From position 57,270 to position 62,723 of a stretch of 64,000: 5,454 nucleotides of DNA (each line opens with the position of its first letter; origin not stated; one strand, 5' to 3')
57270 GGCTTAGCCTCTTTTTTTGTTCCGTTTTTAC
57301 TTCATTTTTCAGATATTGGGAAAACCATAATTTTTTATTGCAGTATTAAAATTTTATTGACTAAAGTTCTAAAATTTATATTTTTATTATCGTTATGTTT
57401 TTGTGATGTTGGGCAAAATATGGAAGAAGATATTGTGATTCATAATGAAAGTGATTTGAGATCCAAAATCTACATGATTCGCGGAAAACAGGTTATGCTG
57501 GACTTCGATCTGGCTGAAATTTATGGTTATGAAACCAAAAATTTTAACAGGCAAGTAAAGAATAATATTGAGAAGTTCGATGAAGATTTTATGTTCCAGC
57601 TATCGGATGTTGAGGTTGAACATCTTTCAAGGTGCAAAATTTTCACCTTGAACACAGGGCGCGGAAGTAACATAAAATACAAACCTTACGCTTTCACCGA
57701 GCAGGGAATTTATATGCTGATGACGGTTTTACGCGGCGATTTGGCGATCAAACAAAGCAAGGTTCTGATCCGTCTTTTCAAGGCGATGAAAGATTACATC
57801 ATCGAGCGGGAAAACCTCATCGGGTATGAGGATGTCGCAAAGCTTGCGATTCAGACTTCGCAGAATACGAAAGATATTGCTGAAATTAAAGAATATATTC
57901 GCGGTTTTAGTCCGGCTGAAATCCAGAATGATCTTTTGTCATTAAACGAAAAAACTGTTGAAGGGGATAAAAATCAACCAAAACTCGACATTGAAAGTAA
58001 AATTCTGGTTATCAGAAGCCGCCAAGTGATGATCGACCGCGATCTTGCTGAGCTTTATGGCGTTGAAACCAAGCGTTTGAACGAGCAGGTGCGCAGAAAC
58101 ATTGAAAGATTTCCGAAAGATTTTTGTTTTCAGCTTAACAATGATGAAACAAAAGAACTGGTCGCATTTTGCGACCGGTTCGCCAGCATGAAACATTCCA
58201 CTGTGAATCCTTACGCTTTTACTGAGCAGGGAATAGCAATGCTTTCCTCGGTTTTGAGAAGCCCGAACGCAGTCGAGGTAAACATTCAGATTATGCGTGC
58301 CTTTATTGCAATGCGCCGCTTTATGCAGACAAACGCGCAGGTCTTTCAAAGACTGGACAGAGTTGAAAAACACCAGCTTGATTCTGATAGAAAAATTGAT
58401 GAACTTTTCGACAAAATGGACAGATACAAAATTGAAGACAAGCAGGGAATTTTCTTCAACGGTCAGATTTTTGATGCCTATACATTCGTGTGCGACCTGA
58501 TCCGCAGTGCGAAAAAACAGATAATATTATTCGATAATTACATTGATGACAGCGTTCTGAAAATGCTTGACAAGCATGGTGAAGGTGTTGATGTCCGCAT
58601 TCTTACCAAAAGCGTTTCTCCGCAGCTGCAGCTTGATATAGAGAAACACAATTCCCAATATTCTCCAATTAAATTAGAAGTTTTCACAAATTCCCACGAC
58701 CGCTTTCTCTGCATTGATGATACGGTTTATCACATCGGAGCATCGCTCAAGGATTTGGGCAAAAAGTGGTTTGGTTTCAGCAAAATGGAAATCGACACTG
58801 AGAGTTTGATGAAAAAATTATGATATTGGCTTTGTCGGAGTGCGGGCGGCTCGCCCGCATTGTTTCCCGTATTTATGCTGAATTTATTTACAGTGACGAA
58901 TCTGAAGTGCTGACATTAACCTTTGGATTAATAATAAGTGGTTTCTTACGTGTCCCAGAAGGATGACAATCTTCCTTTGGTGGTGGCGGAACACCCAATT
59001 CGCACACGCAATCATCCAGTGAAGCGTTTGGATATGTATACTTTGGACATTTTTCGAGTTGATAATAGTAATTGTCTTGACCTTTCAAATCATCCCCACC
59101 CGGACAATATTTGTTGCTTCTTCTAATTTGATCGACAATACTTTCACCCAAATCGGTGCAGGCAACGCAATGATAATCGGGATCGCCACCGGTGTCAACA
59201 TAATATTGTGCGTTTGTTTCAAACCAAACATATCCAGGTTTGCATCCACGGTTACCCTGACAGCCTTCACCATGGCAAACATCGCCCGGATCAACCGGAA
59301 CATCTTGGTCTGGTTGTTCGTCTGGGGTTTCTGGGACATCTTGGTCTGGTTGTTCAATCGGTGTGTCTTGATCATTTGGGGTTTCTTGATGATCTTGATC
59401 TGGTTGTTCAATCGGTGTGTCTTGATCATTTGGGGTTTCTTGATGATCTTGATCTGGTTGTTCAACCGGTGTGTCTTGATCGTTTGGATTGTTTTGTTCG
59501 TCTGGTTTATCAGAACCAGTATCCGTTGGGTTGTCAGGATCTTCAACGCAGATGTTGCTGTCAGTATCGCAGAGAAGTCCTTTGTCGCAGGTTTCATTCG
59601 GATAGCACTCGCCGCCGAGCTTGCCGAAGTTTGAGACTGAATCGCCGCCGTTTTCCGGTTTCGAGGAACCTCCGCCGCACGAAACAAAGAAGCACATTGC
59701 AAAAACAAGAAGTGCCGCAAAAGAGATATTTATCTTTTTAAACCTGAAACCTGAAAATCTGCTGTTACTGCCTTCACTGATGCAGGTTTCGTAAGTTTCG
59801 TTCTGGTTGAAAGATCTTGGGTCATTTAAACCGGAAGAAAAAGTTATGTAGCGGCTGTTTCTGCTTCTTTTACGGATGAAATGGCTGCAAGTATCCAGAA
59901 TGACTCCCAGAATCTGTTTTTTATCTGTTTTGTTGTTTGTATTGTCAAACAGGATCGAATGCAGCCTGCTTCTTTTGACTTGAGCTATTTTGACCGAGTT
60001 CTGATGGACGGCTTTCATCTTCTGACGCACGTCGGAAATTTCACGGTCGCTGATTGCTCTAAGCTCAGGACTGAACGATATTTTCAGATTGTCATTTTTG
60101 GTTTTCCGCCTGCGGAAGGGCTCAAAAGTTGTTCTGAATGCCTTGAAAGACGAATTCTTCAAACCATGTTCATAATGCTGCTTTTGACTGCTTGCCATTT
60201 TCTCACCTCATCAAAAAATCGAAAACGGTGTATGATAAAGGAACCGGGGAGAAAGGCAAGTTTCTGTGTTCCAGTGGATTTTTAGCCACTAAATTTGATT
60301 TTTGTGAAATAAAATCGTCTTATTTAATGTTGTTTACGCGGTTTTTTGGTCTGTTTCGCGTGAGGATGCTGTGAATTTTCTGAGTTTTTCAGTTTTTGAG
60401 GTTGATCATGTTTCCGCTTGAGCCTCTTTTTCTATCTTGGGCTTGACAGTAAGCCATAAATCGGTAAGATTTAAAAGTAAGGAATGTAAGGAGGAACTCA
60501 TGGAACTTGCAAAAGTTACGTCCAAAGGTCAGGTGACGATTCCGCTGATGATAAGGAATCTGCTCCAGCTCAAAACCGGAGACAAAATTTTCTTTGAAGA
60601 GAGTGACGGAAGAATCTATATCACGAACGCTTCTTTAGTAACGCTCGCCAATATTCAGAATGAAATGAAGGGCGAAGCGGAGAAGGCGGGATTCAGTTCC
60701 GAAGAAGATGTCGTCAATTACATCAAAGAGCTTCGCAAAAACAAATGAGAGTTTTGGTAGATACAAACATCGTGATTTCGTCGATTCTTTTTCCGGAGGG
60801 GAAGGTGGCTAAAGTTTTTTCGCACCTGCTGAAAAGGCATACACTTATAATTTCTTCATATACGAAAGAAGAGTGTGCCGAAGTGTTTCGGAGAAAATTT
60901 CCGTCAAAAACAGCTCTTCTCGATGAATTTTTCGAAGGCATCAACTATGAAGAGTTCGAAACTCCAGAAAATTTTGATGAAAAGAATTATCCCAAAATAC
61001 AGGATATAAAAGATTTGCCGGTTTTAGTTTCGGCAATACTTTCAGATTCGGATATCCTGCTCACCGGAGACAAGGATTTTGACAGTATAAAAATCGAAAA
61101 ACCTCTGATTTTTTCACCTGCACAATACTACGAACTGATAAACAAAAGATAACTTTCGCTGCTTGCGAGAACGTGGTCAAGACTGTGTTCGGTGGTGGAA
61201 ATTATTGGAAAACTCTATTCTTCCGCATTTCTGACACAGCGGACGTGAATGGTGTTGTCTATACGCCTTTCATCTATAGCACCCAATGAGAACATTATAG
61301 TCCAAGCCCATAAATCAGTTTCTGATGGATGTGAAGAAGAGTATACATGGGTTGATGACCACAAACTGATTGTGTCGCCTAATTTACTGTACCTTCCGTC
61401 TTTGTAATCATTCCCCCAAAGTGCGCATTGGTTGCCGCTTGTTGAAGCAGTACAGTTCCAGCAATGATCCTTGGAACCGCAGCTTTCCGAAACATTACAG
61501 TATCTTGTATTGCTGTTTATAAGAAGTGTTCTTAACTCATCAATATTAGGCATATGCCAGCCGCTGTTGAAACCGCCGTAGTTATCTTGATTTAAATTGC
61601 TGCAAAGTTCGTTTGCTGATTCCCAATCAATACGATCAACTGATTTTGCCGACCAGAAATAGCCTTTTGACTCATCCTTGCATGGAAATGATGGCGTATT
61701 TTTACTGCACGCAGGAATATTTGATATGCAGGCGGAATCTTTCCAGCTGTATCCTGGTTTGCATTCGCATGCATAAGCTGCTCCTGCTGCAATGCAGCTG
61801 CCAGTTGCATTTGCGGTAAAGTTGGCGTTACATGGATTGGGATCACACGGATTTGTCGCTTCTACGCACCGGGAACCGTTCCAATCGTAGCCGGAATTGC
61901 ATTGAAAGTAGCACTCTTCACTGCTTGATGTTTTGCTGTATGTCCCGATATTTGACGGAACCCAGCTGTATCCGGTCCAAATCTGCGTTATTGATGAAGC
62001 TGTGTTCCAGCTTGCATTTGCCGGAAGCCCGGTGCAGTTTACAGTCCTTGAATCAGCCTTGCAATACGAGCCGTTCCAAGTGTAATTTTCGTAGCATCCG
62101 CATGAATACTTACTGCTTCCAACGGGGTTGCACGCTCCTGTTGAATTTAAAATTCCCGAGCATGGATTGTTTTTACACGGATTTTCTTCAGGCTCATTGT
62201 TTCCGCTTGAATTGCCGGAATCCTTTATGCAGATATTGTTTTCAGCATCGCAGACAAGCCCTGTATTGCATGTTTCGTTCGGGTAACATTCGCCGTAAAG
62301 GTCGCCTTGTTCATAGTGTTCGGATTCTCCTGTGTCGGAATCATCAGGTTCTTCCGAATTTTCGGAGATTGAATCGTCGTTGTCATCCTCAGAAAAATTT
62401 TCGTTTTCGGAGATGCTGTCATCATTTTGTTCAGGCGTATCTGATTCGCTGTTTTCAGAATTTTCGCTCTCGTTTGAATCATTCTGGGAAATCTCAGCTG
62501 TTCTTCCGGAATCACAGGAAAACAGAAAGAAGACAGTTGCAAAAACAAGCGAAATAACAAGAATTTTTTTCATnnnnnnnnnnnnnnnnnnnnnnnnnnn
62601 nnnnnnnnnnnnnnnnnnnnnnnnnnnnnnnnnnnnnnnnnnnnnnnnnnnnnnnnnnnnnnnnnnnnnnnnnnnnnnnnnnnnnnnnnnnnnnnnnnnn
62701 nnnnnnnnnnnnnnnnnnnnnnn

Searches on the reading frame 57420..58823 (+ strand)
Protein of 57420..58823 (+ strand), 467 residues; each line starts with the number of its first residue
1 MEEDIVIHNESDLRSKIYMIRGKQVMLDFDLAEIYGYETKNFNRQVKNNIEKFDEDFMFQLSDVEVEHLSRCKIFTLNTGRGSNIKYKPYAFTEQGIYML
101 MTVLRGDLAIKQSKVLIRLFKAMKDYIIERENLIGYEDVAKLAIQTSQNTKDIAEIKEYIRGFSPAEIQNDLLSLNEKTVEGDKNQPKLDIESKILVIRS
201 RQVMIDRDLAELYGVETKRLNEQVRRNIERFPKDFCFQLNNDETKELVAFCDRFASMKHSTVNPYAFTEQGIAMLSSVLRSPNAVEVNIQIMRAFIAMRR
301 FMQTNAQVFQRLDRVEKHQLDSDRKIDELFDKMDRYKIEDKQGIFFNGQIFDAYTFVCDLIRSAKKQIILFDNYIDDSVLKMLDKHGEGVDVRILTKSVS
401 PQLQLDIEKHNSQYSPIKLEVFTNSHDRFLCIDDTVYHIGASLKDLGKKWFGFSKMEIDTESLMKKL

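Call 65: search_protein_families(library=pfam, proteins=[window:57420-58823:+], max_evalue=0.0001)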
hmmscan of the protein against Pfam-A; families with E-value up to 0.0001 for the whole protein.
window:57420-58823:+ (467 aa): 3 families
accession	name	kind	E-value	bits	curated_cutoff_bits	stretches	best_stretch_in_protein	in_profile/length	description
PF10543.14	ORF6N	-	1.8e-65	217.6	27.8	2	15-103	1-86/86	ORF6N domain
PF09669.15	Phage_pRha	-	1.2e-07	32.7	29.9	0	30-124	5-90/91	Phage regulatory protein Rha (Phage_pRha)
PF13091.12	PLDc_2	-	7.6e-06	26.2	27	1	357-440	1-96/132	PLD-like domain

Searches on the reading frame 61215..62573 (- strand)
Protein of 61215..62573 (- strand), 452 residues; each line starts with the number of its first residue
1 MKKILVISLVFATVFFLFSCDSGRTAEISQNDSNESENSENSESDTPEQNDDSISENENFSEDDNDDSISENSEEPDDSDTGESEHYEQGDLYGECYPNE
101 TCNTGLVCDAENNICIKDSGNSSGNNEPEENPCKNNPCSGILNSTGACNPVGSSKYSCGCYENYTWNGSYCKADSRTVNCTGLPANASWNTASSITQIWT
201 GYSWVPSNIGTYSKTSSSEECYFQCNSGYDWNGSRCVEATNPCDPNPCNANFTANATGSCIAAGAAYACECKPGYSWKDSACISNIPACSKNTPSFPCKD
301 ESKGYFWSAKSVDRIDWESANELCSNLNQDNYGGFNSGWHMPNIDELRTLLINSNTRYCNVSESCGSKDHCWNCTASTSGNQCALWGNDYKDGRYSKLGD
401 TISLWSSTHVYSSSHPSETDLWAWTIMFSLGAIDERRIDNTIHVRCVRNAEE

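Call 45: search_protein_families(library=padloc, proteins=[window:61215-62573:-], max_evalue=0.001)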
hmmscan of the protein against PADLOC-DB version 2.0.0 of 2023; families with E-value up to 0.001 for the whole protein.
window:61215-62573:- (452 aa): 0 families

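Call 65: search_protein_families(library=pfam, proteins=[window:61215-62573:-], max_evalue=0.0001)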
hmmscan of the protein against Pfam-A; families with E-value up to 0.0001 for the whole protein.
window:61215-62573:- (452 aa): 1 family
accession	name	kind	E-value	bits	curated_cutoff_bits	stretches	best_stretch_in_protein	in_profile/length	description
PF07603.17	Lcl_C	-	1.7e-13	51.3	34.9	1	299-448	4-117/117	Lcl C-terminal domain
